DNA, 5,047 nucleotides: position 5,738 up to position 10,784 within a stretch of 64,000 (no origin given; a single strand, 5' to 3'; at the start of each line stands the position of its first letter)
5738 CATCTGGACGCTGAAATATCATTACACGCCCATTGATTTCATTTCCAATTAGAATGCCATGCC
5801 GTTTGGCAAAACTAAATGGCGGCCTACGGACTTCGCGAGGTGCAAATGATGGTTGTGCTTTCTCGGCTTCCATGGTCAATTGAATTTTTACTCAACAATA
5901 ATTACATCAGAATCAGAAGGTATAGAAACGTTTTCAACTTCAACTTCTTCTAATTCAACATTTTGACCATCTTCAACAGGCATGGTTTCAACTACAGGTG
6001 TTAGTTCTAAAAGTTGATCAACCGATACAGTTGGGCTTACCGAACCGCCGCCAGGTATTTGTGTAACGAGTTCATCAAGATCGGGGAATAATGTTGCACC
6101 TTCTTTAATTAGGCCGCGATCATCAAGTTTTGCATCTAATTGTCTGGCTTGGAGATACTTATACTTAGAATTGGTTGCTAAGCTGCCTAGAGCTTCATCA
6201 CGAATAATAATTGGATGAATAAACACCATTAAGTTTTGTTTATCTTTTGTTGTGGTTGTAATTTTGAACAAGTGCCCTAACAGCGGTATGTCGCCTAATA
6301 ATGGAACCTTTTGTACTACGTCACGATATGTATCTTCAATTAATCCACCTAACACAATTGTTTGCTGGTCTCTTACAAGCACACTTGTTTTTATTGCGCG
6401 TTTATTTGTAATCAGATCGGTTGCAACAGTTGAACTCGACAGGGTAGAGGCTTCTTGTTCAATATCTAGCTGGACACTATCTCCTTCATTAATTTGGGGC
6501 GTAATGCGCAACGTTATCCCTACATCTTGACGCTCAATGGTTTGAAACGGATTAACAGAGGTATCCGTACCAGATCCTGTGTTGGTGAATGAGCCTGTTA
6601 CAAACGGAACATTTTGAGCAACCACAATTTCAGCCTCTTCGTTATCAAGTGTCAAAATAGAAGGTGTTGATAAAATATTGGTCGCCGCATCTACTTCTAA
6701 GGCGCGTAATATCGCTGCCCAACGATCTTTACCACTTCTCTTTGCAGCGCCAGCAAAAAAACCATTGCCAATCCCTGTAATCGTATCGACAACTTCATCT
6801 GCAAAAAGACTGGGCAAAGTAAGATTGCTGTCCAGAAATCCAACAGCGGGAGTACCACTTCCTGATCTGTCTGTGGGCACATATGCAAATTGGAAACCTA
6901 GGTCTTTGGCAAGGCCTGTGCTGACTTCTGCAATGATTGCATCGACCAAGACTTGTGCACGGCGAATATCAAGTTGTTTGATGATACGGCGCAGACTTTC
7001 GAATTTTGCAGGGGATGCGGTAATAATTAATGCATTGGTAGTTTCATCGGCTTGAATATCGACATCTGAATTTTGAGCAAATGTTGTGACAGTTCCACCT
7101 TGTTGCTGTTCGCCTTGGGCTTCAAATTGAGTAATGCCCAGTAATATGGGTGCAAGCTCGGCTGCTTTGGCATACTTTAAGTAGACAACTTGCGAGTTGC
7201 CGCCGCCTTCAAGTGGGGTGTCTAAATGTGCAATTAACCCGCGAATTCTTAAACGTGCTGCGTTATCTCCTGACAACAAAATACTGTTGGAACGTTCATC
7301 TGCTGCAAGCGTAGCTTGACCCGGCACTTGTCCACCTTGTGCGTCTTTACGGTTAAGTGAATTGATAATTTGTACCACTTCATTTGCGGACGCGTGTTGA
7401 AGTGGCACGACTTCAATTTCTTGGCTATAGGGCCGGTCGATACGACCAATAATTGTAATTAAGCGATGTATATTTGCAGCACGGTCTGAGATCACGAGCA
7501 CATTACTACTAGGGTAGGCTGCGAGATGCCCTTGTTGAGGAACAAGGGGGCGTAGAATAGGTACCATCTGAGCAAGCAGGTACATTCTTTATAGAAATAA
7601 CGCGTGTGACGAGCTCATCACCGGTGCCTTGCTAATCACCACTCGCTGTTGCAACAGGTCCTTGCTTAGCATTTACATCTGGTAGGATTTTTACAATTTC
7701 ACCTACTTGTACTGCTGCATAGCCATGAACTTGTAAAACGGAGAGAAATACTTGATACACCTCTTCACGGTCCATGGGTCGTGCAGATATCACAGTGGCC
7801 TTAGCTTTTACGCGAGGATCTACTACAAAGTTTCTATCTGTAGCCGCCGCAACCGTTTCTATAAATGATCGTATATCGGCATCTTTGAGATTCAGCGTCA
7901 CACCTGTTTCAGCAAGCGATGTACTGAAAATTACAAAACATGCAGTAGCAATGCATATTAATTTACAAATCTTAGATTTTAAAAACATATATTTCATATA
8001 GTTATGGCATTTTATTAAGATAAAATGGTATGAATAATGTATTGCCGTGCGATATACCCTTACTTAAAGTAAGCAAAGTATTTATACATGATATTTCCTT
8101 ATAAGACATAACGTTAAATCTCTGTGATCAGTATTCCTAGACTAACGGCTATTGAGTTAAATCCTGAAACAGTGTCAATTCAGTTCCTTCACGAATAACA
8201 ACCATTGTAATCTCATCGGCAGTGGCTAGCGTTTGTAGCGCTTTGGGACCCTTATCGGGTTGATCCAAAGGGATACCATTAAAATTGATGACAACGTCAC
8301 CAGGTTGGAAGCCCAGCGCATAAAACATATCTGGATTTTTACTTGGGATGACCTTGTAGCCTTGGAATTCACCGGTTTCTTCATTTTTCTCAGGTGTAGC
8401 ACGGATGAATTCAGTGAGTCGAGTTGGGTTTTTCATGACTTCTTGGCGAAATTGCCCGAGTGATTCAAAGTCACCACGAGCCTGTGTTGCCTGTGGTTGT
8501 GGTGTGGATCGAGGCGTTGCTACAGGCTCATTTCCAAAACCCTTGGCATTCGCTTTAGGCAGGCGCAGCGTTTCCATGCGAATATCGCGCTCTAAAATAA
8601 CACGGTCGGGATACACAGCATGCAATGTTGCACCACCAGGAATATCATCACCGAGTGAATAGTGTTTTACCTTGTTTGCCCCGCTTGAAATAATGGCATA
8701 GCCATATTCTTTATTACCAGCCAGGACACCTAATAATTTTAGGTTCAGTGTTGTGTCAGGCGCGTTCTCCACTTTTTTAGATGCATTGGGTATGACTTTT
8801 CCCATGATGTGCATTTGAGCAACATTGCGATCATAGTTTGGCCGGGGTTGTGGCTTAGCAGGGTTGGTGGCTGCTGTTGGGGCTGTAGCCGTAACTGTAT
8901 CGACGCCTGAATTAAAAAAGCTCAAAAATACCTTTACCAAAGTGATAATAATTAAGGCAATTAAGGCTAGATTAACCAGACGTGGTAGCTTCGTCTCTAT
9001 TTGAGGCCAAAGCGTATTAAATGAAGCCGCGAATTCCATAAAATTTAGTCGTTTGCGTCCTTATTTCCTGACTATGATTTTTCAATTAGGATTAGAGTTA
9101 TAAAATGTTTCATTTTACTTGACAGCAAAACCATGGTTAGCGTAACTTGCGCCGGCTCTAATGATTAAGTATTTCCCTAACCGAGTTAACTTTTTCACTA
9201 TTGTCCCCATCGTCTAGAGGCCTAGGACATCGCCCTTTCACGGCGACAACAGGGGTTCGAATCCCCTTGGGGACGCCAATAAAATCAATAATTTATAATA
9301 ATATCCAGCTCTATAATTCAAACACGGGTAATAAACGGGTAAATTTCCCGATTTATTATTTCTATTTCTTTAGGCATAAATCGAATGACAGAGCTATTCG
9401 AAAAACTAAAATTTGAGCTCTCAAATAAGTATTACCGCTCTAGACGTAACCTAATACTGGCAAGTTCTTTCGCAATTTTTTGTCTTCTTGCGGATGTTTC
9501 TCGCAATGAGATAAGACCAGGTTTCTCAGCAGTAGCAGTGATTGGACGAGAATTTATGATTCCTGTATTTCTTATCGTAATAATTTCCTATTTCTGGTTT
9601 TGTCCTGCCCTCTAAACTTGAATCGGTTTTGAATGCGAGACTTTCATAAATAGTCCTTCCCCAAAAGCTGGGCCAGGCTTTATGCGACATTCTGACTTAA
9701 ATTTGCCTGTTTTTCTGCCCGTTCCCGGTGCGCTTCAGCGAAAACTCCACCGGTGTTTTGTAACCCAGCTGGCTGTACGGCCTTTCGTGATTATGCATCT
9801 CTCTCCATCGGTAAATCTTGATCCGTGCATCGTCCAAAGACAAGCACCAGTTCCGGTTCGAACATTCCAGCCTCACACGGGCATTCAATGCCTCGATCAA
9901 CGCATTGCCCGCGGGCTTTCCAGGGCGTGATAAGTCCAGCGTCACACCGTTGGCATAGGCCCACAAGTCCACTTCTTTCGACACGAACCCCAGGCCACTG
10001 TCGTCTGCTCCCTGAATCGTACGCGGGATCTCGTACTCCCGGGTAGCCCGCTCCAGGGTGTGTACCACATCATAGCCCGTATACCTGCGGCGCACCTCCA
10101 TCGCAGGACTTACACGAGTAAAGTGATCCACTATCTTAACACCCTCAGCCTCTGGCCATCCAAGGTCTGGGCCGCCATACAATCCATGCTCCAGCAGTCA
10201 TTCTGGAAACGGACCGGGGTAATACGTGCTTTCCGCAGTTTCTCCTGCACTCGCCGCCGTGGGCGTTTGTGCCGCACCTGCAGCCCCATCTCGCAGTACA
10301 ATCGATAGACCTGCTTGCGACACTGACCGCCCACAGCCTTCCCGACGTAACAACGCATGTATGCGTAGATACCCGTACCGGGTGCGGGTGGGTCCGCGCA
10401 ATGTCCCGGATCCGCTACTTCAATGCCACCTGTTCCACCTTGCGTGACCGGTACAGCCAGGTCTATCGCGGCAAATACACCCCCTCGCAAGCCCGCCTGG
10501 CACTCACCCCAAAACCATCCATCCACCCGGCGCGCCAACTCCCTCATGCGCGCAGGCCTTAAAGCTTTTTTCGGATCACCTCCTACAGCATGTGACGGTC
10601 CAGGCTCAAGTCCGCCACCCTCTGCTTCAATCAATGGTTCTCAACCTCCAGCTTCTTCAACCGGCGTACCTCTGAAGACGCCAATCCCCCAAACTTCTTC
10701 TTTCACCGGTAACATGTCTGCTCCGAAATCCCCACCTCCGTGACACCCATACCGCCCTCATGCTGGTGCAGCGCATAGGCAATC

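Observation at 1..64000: Unusually high density of pseudogenes and gene fragments, consistent with ongoing genome reduction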

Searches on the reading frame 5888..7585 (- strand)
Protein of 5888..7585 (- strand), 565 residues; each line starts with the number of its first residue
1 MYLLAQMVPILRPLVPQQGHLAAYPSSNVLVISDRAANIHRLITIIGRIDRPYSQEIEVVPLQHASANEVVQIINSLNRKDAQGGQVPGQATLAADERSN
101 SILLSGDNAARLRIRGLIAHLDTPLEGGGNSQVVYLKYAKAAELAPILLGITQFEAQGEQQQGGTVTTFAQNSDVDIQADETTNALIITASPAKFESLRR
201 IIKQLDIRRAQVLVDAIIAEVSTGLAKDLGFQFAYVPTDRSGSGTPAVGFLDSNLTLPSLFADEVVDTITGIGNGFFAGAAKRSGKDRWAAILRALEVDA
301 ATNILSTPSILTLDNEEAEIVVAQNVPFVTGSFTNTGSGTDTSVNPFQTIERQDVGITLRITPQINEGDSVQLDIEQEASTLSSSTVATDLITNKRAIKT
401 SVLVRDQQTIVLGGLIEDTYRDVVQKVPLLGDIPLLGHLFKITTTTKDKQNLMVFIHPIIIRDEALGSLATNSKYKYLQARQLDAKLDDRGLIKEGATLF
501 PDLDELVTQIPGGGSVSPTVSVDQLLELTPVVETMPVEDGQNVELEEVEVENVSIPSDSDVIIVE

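Call 5: find_encoding_contigs(protein=window:5888-7585:-, flank=10000, max_places=4)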
Protein window:5888-7585:- (565 aa): no gene with exactly this product is on record in the collection.

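Call 8: search_protein_families(library=pfam, proteins=[window:5888-7585:-], max_evalue=0.01)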
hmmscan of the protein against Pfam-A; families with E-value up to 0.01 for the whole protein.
window:5888-7585:- (565 aa): 2 families
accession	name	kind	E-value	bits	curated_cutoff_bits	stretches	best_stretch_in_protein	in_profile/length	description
PF00263.26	Secretin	-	1.6e-48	165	27.5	1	295-462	1-169/169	Bacterial type II and III secretion system protein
PF03958.22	Secretin_N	-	1.3e-39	134.7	28.2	3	131-211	1-69/69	Bacterial type II/III secretion system short domain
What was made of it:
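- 5888..7997 (-): gspD pseudogene: in-frame TAG at 7632-7634 and 1-bp insertion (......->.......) near 7574. N0 domain on a separate ORF (call 8).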

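Call 11: find_related_loci(query=window:5888-7585:-, collection=genome_contigs, flank=10000)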
Query window:5888-7585:- (565 aa) in genome_contigs; peptide patterns used: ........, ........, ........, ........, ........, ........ (x = any residue, [..] = any of these).
600 stretches matched a pattern (row limit reached: there are more); 553 encode a relative of the query (tblastn E <= 1e-3); the best 80 are kept; 80 distinct loci.
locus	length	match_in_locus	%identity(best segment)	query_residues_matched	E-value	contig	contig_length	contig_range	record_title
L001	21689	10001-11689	77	5-565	0e+0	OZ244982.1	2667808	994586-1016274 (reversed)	MAG: Gammaproteobacteria bacterium isolate c50a0692-9ae5-4c27-9875-81729ab4e4f1 genome assembly, chromosome: 1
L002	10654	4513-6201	76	5-565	0e+0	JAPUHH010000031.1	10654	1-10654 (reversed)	MAG: Gammaproteobacteria bacterium isolate KW1-S05_58 KW1-S05_58_cg31, whole genome shotgun sequence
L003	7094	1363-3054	74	5-565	0e+0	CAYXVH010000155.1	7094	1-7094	MAG TPA_asm: uncultured Thiotrichales bacterium isolate binchicken_co231_196 genome assembly, contig: k141_1743242, whol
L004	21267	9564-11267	73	5-565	0e+0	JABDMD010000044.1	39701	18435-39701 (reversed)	MAG: Gammaproteobacteria bacterium isolate SS_bin_92 k127_1906806, whole genome shotgun sequence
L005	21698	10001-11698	72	5-565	0e+0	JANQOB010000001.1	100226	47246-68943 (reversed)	MAG: Gammaproteobacteria bacterium isolate IP29b_bin.12 k99_1994320, whole genome shotgun sequence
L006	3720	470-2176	73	5-565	0e+0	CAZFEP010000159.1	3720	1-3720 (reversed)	MAG TPA_asm: uncultured Thiotrichales bacterium isolate SRP268394_co2_143 genome assembly, contig: NODE_30846_length_372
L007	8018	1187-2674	67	5-511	0e+0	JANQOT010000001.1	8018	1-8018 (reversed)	MAG: Gammaproteobacteria bacterium isolate IP29b_bin.141 k99_1730868, whole genome shotgun sequence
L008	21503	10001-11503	64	5-511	0e+0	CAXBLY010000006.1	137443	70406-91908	MAG TPA_asm: uncultured Gammaproteobacteria bacterium isolate ERR2762111_concoct_111 genome assembly, contig: ERZ3422204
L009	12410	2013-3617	57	5-533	2e-180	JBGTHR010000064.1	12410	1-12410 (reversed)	MAG: Gammaproteobacteria bacterium isolate JTS-RE244 k141_9986080, whole genome shotgun sequence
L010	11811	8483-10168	54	5-527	2e-179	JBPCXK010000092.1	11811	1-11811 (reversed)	MAG: Gammaproteobacteria bacterium isolate MAG_seacave_114 S1Ck127_2166343, whole genome shotgun sequence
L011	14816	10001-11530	57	5-518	6e-173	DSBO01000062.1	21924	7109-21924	MAG TPA_asm: Thioalkalivibrio sp. isolate SpSt-1174 Ga0129302_1000912, whole genome shotgun sequence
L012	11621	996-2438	56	5-511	6e-171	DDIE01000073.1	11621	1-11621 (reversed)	MAG TPA_asm: Proteobacteria bacterium UBA1858 UBA1858_contig_17631, whole genome shotgun sequence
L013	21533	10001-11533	54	5-530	4e-169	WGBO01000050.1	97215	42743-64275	MAG: Gammaproteobacteria bacterium isolate S144_26 k151_393070, whole genome shotgun sequence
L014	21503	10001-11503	57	5-511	2e-168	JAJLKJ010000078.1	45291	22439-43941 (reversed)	MAG: Gammaproteobacteria bacterium isolate PE-1-81 k141_928210, whole genome shotgun sequence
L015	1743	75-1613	54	5-511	1e-180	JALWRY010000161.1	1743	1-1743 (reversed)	MAG: Thiohalobacter sp. isolate M2_metabat2_scaf2bin.039 M2_NODE_171693_length_1743_cov_3.496287, whole genome shotgun s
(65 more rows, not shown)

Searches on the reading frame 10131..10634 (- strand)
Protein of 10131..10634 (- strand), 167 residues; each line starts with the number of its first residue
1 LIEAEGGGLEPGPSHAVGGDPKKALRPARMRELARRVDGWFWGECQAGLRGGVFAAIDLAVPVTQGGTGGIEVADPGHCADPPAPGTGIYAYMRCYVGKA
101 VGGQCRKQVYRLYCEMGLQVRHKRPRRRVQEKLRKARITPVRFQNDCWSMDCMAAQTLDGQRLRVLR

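Call 8: search_protein_families(library=pfam, proteins=[window:10131-10634:-], max_evalue=0.01)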
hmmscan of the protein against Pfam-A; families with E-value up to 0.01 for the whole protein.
window:10131-10634:- (167 aa): 1 family
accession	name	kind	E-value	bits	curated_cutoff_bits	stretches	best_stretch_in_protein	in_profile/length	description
PF13276.12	HTH_21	-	0.004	17.8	28.1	1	105-126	39-60/60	HTH-like domain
